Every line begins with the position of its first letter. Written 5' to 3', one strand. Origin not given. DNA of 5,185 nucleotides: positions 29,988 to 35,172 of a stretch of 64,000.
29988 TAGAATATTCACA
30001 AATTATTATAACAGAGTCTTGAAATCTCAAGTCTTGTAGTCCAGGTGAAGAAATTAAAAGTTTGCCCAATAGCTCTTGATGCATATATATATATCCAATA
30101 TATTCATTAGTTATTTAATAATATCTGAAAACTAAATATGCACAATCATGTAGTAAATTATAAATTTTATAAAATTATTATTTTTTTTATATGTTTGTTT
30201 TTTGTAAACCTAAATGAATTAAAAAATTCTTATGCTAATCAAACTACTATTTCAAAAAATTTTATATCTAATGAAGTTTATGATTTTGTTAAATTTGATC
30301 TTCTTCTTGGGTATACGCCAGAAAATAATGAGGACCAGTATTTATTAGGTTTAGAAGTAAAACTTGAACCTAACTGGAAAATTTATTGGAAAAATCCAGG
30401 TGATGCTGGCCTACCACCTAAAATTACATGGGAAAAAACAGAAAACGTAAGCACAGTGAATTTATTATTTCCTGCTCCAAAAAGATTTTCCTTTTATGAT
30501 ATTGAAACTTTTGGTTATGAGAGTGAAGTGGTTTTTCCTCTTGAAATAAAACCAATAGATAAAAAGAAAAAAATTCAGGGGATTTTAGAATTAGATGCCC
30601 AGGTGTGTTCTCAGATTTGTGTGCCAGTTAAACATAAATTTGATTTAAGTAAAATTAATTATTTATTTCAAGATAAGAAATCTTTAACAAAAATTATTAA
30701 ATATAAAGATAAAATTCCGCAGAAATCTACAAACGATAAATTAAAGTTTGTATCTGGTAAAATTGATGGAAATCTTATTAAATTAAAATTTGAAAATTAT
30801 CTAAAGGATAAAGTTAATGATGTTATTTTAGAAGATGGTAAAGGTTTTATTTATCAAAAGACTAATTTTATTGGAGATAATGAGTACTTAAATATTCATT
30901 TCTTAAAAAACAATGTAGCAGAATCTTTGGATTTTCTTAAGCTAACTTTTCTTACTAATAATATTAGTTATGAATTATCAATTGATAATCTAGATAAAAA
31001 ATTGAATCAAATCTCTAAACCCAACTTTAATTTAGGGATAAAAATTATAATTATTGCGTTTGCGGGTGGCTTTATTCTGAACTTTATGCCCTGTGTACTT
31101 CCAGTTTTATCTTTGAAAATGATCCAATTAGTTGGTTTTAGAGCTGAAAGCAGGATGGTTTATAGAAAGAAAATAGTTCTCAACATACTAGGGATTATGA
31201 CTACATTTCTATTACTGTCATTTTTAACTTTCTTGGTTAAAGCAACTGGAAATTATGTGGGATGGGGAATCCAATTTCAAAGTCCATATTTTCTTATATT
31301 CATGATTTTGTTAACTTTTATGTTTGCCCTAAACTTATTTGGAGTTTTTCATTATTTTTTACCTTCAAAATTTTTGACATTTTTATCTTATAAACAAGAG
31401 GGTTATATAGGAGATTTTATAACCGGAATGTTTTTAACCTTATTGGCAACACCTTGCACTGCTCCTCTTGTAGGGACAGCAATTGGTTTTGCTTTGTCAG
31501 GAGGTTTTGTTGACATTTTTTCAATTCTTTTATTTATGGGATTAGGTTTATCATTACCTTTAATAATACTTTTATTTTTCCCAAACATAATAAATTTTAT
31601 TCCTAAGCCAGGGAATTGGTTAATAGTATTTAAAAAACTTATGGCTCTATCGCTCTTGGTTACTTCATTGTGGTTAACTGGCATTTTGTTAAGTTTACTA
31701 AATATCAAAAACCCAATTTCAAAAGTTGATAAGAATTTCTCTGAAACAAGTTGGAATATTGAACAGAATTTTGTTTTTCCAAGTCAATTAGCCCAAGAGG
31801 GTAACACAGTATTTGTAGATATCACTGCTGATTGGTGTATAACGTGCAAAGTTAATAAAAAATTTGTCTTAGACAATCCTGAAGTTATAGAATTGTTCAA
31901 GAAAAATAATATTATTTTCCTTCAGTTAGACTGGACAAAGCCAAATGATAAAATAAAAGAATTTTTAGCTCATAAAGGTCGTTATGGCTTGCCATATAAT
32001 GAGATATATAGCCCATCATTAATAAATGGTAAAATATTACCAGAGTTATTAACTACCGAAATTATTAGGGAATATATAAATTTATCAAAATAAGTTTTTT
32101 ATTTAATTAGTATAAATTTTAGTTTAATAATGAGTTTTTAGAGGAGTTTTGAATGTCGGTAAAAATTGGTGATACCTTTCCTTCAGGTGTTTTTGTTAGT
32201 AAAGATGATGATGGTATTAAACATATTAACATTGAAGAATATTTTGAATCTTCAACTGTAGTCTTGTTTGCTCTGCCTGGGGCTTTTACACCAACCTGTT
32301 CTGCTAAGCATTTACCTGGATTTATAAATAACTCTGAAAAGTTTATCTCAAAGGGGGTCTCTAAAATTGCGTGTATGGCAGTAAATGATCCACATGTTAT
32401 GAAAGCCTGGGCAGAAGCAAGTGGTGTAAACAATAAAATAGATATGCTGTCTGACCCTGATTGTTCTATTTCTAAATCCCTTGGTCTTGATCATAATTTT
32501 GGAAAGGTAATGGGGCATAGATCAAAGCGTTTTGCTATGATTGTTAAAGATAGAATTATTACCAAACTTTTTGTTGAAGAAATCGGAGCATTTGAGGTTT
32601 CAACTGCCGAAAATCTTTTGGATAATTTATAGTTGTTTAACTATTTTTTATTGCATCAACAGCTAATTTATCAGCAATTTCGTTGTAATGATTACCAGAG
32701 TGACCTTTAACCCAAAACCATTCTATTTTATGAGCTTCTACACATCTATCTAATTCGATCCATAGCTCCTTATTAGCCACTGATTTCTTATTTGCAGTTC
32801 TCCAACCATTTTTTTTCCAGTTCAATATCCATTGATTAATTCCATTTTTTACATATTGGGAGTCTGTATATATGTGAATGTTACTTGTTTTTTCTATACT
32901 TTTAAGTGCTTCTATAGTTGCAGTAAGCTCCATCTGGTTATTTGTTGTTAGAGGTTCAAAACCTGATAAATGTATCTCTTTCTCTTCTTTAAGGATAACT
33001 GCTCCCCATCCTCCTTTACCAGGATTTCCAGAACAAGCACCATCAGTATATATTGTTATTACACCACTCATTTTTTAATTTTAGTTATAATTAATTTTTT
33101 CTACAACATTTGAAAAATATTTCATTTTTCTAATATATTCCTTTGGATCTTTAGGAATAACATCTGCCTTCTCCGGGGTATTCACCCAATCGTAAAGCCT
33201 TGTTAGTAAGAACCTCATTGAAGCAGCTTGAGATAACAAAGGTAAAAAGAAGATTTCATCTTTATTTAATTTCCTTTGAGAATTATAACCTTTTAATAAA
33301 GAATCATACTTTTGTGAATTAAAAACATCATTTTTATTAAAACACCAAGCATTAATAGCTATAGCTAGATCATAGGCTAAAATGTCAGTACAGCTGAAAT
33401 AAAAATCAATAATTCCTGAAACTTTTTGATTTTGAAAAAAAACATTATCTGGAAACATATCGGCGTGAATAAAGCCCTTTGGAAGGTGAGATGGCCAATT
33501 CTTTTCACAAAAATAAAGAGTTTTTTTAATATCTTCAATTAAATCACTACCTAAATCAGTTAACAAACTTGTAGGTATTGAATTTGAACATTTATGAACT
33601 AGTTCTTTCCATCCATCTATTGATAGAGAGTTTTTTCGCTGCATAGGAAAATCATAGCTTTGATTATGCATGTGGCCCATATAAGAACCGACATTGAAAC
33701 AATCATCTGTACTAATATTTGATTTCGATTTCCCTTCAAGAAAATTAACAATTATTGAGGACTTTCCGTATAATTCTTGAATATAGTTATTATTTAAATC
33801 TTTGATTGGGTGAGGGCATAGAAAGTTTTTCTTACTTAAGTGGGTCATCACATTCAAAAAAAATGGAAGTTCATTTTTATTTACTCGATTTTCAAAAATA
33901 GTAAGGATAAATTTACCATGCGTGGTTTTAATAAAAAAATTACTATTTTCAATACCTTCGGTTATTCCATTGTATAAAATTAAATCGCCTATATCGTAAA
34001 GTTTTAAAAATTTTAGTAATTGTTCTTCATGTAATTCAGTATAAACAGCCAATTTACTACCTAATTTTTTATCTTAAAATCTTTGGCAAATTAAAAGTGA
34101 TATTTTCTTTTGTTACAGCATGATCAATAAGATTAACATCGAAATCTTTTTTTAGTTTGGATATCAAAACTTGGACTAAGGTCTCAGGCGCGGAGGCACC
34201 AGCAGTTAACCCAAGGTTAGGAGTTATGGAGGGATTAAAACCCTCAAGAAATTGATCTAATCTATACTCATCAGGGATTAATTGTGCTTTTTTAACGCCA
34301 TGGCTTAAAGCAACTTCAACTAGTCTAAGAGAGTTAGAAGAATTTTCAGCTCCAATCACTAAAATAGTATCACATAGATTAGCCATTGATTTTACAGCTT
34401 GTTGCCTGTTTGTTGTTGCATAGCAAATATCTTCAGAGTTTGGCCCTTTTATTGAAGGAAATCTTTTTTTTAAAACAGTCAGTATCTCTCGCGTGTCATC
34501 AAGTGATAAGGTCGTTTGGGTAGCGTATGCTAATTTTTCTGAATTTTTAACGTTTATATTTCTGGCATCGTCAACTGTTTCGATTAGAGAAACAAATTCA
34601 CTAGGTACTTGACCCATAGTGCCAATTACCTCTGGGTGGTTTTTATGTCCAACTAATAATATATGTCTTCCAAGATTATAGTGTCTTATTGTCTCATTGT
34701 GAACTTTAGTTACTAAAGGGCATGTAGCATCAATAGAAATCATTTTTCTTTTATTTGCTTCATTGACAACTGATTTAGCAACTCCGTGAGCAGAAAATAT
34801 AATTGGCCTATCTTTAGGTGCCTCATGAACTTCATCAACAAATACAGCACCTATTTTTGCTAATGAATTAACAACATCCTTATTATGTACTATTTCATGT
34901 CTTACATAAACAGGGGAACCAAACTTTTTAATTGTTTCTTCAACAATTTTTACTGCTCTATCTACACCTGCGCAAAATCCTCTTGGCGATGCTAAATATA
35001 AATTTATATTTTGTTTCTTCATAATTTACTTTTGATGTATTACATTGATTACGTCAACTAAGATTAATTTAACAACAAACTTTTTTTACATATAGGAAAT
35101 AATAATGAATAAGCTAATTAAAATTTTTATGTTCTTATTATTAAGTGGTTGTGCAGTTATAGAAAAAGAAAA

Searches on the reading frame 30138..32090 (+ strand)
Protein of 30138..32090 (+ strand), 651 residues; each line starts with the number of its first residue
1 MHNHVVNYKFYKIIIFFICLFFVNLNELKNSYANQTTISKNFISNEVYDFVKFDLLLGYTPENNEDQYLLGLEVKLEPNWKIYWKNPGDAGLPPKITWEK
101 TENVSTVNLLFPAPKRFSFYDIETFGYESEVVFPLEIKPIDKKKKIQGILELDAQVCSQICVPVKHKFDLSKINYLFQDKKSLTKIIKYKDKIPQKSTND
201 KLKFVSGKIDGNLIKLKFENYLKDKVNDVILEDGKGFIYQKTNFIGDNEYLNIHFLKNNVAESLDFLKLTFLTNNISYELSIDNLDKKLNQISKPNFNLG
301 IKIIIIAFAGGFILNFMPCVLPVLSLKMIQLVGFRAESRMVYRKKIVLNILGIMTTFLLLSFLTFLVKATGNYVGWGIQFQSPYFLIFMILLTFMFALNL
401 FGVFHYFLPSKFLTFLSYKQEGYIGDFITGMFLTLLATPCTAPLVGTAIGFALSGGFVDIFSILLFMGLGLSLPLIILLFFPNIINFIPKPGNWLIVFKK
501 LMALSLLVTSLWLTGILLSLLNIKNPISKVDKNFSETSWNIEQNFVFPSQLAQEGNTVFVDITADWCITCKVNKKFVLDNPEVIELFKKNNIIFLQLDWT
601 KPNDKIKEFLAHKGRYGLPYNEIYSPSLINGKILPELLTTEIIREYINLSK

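Call 33: search_protein_families(library=pfam, proteins=[window:30138-32090:+], max_evalue=1e-8)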
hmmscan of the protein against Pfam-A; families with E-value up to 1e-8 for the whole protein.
window:30138-32090:+ (651 aa): 3 families
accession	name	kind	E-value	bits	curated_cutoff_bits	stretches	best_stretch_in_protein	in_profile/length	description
PF11412.14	DsbD_N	-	1.6e-18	67.3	25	1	65-169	17-115/119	Thiol:disulfide interchange protein DsbD, N-terminal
PF02683.22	DsbD_TM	-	1.8e-16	60.6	27.1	1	304-515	5-216/219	Cytochrome C biogenesis protein transmembrane domain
PF13899.12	Thioredoxin_7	-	7.9e-15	55.2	27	1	550-610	12-68/83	Thioredoxin-like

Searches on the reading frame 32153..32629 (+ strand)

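Call 6: search_protein_families(library=pfam, proteins=[window:32153-32629:+], max_evalue=0.01)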
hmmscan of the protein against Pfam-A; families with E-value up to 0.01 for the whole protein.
window:32153-32629:+ (159 aa): 2 families
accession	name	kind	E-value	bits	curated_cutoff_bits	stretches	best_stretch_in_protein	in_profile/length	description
PF08534.16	Redoxin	-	3.5e-31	108.4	26.6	1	5-156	2-148/148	Redoxin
PF00578.27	AhpC-TSA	-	4.8e-13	49.6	26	1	5-135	1-120/124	AhpC/TSA family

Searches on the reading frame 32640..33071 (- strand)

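Call 6: search_protein_families(library=pfam, proteins=[window:32640-33071:-], max_evalue=0.01)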
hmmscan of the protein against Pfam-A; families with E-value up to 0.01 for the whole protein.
window:32640-33071:- (144 aa): 2 families
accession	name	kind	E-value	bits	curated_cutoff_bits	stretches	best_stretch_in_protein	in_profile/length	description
PF00075.30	RNase_H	-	1.2e-49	168.6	25.8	1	5-141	4-140/141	RNase H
PF13456.12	RVT_3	-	3.1e-05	24.3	21.6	1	9-80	2-78/123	Reverse transcriptase-like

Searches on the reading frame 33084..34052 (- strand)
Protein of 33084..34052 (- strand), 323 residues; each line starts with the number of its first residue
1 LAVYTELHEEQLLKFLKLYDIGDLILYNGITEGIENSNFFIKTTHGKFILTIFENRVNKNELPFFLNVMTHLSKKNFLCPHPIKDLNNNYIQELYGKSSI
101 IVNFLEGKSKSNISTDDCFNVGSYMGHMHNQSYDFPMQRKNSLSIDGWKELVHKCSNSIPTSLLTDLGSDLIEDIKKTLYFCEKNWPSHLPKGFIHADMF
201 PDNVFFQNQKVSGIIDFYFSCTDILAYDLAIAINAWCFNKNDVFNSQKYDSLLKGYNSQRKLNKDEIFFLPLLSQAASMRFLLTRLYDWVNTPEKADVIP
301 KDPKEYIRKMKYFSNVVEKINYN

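Call 33: search_protein_families(library=pfam, proteins=[window:33084-34052:-], max_evalue=1e-8)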
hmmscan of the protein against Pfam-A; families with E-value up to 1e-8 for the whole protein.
window:33084-34052:- (323 aa): 1 family
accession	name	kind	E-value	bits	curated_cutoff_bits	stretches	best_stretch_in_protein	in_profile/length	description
PF01636.29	APH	-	7.7e-33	114.7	23.2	1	29-247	4-224/239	Phosphotransferase enzyme family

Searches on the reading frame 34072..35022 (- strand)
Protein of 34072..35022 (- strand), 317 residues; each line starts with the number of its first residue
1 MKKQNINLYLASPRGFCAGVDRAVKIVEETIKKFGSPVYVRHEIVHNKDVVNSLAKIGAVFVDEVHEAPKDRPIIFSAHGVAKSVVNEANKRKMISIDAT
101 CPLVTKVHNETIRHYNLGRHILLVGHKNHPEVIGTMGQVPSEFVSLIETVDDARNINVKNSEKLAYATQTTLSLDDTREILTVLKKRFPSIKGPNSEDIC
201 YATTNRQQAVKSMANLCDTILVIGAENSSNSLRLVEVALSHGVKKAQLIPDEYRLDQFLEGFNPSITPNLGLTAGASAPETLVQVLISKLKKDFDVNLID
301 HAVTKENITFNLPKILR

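Call 33: search_protein_families(library=pfam, proteins=[window:34072-35022:-], max_evalue=1e-8)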
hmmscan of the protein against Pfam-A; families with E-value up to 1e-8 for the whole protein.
window:34072-35022:- (317 aa): 1 family
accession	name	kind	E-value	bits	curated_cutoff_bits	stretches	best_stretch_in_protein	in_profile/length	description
PF02401.23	LYTB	-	2.8e-85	286.3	24.5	1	9-290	2-266/267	LytB protein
